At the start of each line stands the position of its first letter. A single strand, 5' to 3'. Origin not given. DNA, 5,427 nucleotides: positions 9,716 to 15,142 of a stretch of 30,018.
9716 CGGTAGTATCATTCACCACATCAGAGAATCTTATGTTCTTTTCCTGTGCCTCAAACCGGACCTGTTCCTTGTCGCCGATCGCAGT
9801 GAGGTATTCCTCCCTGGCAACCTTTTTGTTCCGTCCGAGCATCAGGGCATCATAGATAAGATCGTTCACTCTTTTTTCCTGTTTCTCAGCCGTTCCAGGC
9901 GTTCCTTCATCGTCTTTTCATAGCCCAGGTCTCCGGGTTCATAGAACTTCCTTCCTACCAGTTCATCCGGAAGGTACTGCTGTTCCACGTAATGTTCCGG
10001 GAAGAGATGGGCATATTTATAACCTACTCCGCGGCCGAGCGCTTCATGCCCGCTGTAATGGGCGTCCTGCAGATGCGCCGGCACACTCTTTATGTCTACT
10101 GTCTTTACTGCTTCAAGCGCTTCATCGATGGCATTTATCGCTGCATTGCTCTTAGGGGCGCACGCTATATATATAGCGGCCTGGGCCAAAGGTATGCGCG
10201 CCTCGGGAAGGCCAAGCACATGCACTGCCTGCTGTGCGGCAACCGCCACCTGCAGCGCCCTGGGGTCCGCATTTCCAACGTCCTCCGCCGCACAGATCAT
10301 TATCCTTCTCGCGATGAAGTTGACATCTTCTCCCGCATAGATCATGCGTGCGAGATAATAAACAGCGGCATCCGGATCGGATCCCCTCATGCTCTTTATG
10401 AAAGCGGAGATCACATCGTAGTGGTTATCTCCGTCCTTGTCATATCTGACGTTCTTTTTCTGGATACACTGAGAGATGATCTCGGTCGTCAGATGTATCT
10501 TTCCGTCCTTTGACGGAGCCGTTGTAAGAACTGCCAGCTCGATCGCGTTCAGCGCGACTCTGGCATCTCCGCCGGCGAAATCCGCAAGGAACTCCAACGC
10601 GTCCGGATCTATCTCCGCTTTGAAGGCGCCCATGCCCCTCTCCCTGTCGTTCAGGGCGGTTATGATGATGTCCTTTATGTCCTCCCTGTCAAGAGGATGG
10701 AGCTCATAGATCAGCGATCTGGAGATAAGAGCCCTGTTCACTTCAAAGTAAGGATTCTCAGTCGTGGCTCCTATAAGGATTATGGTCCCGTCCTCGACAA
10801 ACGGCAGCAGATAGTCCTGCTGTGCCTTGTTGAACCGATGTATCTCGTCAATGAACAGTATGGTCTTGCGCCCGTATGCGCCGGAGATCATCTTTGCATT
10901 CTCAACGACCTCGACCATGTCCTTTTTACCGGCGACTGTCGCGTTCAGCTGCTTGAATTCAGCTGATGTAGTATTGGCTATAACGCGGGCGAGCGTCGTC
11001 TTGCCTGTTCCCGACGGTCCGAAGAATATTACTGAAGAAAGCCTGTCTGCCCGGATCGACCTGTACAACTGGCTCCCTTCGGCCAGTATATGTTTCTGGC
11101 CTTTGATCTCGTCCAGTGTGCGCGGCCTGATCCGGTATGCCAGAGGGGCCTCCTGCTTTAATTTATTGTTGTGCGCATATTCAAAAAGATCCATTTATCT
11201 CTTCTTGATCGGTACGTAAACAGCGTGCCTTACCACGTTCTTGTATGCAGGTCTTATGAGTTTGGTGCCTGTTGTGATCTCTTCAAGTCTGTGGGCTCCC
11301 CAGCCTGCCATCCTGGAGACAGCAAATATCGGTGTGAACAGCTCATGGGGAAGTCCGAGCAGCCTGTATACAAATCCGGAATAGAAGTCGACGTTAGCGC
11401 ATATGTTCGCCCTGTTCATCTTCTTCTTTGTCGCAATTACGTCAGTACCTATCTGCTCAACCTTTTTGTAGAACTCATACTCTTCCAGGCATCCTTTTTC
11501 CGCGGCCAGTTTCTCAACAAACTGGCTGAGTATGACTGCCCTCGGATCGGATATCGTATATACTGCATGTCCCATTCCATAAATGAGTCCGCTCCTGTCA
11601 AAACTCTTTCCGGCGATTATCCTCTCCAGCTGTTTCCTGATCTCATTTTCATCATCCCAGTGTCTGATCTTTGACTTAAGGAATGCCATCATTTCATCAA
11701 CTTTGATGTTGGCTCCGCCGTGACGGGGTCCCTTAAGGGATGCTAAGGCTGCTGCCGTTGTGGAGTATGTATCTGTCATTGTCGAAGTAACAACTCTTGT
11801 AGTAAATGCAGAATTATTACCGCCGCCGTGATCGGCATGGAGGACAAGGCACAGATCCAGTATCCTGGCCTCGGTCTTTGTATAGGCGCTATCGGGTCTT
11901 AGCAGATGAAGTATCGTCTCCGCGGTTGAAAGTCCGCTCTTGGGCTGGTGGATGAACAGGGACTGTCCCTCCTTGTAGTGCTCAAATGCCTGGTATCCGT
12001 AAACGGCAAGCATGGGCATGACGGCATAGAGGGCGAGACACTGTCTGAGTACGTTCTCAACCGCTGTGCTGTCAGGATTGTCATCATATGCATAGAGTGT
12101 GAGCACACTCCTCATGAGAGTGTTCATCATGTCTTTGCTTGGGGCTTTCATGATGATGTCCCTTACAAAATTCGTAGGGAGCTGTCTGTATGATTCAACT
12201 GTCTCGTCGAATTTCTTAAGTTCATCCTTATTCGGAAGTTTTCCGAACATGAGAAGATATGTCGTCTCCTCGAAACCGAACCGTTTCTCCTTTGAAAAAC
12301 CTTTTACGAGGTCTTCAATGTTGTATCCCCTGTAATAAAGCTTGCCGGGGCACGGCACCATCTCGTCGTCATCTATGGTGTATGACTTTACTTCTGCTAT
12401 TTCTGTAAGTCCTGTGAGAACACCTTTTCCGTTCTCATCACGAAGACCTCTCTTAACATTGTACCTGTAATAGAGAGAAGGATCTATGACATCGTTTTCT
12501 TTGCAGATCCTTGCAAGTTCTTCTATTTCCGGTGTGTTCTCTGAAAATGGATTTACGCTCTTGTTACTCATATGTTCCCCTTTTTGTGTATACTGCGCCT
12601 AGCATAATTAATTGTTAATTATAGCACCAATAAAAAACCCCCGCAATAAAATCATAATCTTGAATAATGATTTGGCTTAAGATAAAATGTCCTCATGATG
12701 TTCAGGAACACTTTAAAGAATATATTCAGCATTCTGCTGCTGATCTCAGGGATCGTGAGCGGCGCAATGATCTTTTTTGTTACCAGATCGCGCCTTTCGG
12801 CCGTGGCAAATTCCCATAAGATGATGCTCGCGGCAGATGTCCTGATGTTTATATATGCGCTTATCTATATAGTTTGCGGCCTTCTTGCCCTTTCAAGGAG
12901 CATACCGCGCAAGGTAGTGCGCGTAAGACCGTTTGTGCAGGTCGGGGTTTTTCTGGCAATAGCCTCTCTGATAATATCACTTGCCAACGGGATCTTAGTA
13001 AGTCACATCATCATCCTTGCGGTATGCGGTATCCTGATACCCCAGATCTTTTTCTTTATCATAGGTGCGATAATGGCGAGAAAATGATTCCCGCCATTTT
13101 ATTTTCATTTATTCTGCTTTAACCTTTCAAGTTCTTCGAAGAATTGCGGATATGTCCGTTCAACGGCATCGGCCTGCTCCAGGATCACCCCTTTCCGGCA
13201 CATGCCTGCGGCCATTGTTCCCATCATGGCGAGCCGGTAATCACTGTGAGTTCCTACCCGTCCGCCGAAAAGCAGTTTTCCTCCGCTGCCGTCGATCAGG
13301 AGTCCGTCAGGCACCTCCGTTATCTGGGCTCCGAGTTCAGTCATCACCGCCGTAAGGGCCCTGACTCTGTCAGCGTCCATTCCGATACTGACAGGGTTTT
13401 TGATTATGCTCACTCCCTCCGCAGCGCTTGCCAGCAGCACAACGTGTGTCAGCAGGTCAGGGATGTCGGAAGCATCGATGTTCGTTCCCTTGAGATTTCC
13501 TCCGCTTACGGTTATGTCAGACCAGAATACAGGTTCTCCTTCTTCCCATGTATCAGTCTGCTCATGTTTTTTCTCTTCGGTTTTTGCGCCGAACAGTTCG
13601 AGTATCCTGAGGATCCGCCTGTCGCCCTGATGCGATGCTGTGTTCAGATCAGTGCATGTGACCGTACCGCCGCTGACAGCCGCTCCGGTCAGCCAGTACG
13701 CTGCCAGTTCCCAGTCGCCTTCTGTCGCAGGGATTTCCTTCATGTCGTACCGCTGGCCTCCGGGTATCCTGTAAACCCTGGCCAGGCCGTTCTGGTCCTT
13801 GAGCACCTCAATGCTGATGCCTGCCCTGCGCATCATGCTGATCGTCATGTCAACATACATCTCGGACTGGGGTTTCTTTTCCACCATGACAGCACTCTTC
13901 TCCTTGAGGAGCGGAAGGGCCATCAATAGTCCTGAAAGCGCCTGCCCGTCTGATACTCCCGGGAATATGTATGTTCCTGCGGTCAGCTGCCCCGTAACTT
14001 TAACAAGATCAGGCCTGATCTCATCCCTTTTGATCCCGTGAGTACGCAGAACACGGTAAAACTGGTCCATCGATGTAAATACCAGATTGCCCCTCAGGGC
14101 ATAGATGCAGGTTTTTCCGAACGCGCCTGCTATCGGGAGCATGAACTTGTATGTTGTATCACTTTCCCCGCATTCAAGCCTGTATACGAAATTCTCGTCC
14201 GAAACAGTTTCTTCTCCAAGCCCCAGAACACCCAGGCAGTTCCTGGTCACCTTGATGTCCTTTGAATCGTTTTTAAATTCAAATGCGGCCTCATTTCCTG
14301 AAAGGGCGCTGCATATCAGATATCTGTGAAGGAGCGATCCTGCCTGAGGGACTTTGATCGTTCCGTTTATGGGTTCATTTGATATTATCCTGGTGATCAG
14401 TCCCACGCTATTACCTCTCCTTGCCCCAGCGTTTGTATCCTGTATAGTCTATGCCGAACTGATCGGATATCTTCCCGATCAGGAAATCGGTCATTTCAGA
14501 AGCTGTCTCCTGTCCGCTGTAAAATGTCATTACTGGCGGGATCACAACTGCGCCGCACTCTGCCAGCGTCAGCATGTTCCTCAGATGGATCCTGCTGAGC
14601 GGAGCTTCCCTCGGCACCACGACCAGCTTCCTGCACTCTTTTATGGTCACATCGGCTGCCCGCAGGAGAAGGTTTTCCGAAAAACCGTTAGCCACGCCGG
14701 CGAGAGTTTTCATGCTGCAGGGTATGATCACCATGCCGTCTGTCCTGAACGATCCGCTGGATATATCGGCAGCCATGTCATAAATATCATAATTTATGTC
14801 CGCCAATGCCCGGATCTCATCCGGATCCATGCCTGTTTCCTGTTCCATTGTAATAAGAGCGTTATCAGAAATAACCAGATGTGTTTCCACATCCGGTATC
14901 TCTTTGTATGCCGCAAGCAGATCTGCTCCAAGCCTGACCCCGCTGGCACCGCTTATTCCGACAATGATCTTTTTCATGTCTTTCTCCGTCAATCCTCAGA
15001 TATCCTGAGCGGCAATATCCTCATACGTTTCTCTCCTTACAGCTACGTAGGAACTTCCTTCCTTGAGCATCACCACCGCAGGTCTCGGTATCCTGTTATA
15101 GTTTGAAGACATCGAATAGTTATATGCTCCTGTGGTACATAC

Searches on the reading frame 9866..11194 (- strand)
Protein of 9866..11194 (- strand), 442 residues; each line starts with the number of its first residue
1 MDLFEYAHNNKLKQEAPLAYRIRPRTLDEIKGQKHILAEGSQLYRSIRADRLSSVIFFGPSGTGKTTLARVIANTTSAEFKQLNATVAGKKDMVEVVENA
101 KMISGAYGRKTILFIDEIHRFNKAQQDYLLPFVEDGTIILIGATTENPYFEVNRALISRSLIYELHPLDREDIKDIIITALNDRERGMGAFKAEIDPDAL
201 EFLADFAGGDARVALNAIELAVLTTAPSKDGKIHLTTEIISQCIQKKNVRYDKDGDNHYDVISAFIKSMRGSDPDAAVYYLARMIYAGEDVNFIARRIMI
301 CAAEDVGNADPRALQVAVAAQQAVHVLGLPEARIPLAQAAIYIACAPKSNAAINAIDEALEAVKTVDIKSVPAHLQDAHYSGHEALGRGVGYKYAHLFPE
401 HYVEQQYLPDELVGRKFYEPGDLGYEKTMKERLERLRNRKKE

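Call 9: search_protein_families(library=pfam, proteins=[window:9866-11194:-], max_evalue=0.001)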
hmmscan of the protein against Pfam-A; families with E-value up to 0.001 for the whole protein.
window:9866-11194:- (442 aa): 15 families
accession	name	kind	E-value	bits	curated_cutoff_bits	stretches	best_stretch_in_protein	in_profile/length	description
PF12002.13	MgsA_C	-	5.4e-72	241.6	27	1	271-436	1-166/167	MgsA AAA+ ATPase C terminal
PF16193.11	AAA_assoc_2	-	2.5e-31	108.2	34.3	1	192-270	4-81/81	AAA C-terminal domain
PF00004.35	AAA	-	4.7e-17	63.1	21.2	1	55-159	1-122/131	ATPase family associated with various cellular activities (AAA)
PF05496.18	RuvB_N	-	2.5e-16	60.3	27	1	22-143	1-119/159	Holliday junction DNA helicase RuvB P-loop domain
PF13173.12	AAA_14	-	3.8e-08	33.8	27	1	55-169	5-124/129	AAA domain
PF07728.20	AAA_5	-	6.3e-08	33.2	22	1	55-169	2-125/139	AAA domain (dynein-related subfamily)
PF00158.32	Sigma54_activat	-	1.9e-07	31.4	20.2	1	50-147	20-131/168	Sigma-54 interaction domain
PF07724.20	AAA_2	-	8.6e-07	29.6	27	1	51-138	2-104/166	AAA domain (Cdc48 subfamily)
PF13191.12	AAA_16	-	2.6e-06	28.5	32.6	0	41-76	13-48/167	AAA ATPase domain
PF14532.12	Sigma54_activ_2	-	1.6e-05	25.6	25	1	53-165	22-128/138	Sigma-54 interaction domain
PF01078.27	Mg_chelatase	-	5.7e-05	23.1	20.3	0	53-74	23-44/207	Magnesium chelatase, subunit ChlI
PF13401.12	AAA_22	-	7.4e-05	23.5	27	0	54-79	7-32/130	AAA domain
PF00910.28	RNA_helicase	-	0.00033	21.5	21.5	0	55-124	1-64/105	RNA helicase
PF05673.19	DUF815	-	0.00043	19.9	23.8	1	14-128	17-125/249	Protein of unknown function (DUF815)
PF12775.13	AAA_7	-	0.00075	19.5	25.8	0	53-180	34-153/181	P-loop containing dynein motor region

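Call 10: search_protein_families(library=ncbifam, proteins=[window:9866-11194:-], max_evalue=0.001)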
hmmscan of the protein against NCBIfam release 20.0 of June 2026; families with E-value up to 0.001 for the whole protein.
window:9866-11194:- (442 aa): 71 families (the best 25 are shown)
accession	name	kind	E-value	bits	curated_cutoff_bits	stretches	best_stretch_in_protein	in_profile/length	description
NF009881.0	PRK13341.1-2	equivalog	2.9e-182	607.3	651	1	1-439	1-437/736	AAA family ATPase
NF009883.0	PRK13341.1-4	equivalog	2e-169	564.9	668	1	1-437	4-438/729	AAA family ATPase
NF009882.0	PRK13341.1-3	equivalog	9.8e-137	457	1197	1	2-437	4-437/734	AAA family ATPase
NF009880.0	PRK13341.1-1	equivalog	8.7e-87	291.9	891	1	15-440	5-409/599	AAA family ATPase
NF011289.0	PRK14700.1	equivalog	5.2e-70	236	570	1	130-441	1-299/300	recombination factor protein RarA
NF000868.0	PRK00080.1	equivalog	7.1e-21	74.4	282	1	12-143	9-137/330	Holliday junction branch migration DNA helicase RuvB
TIGR02397.1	dnaX_nterm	equivalog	5.2e-19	68.7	250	2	17-75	3-59/355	DNA polymerase III subunit gamma/tau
NF003229.0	PRK04195.1-5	equivalog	5.4e-17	61.6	280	1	14-224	3-214/413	replication factor C large subunit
TIGR00635.1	ruvB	equivalog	3.6e-16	59.1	299.05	1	46-139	24-112/305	Holliday junction branch migration DNA helicase RuvB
NF001679.0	PRK00440.1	equivalog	1e-15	57.7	303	1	20-228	10-215/322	replication factor C small subunit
NF004549.0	PRK05896.1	equivalog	3.7e-14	52.4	578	2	21-75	9-61/642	DNA polymerase III subunits gamma and tau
NF011523.0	PRK14962.1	equivalog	4.1e-14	52.2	576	2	21-82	7-66/474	DNA polymerase III subunits gamma and tau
NF011522.0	PRK14961.1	equivalog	6.3e-14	51.6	562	2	91-223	102-226/363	DNA polymerase III subunits gamma and tau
NF003230.0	PRK04195.1-6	equivalog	1.3e-13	50.5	441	1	22-223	8-207/494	replication factor C large subunit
NF003226.0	PRK04195.1-1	equivalog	4.1e-13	49.1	588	1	21-248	7-227/405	replication factor C large subunit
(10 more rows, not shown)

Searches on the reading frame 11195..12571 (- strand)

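Call 9: search_protein_families(library=pfam, proteins=[window:11195-12571:-], max_evalue=0.001)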
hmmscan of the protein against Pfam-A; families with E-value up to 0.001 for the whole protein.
window:11195-12571:- (458 aa): 1 family
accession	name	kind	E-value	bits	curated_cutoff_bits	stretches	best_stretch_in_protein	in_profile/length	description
PF00285.26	Citrate_synt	-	2e-112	376.3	27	1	49-442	3-357/357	Citrate synthase, C-terminal domain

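Call 10: search_protein_families(library=ncbifam, proteins=[window:11195-12571:-], max_evalue=0.001)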
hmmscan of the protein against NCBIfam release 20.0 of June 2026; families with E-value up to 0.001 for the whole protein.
window:11195-12571:- (458 aa): 20 families
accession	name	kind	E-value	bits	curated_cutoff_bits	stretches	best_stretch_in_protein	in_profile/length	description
NF010635.0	PRK14032.1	subfamily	2.2e-209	695.5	426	1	13-458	4-448/448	citrate synthase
TIGR01800.1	cit_synth_II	subfamily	2.9e-79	266.5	421.3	1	76-458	21-368/368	2-methylcitrate synthase/citrate synthase II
NF010639.0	PRK14036.1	equivalog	1.5e-73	247.7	502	1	75-458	27-378/379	citrate synthase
NF041301.1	Cit_synth_Halo_CitZ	equivalog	4.2e-67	226.8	550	1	58-458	14-379/379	citrate synthase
NF010637.0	PRK14034.1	equivalog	7.4e-65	219.3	594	1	77-458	24-371/372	citrate synthase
NF010638.0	PRK14035.1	equivalog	8.3e-64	215.7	572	1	77-458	25-372/372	citrate synthase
NF009006.1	PRK12351.1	equivalog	1.1e-61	208.3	550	1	77-458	29-376/376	bifunctional 2-methylcitrate synthase/citrate synthase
NF041157.1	Cit_synThplmales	equivalog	2.1e-61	208.1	590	1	76-458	26-376/377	citrate synthase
NF010636.0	PRK14033.1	equivalog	5.9e-60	203.1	479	1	73-442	28-361/376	bifunctional 2-methylcitrate synthase/citrate synthase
NF004126.0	PRK05614.1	equivalog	2.7e-55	187.5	505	1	76-441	67-412/430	citrate synthase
NF010640.0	PRK14037.1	subfamily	6.6e-54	183.2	504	1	76-458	26-377/377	citrate synthase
TIGR01798.1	cit_synth_I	equivalog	3.8e-46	157.6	485.15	1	76-441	54-400/412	citrate synthase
NF009004.0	PRK12349.1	equivalog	1.1e-45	156.1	508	1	81-444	34-362/372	citrate synthase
NF007128.0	PRK09569.1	subfamily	1.9e-45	155.3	344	1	75-443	59-421/437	citrate (Si)-synthase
NF009005.0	PRK12350.1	subfamily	1.1e-44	153.1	332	1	75-444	25-346/366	citrate synthase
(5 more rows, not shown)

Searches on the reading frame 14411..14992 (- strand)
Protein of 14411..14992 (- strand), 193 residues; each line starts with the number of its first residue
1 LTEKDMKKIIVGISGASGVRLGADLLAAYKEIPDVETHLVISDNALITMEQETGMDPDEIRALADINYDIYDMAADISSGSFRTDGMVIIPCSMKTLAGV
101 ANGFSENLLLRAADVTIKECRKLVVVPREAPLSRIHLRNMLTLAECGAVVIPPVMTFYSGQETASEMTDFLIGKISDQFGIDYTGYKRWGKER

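Call 9: search_protein_families(library=pfam, proteins=[window:14411-14992:-], max_evalue=0.001)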
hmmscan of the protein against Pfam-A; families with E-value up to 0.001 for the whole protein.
window:14411-14992:- (193 aa): 1 family
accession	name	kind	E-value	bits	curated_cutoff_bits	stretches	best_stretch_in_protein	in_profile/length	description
PF02441.25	Flavoprotein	-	4e-40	137.5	22.7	1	7-178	1-161/162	Flavoprotein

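Call 10: search_protein_families(library=ncbifam, proteins=[window:14411-14992:-], max_evalue=0.001)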
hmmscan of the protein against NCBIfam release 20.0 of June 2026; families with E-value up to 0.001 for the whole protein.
window:14411-14992:- (193 aa): 4 families
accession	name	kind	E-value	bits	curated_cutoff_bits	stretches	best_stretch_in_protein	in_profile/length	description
NF041206.1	VdcB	exception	1.9e-73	246.1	290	1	8-189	1-182/184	non-oxidative hydroxyarylic acid decarboxylases subunit B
NF004685.0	PRK06029.1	subfamily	5.3e-71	238.6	188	1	6-190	1-185/187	UbiX family flavin prenyltransferase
NF041218.1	BagM_FevK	exception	7.8e-66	221.5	420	1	8-189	2-183/215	bagremycin/ferroverdin biosynthesis UbiX family decarboxylase BagM/FevK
TIGR00421.1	ubiX_pad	subfamily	9.5e-66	221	108.9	1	8-189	1-181/181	UbiX family flavin prenyltransferase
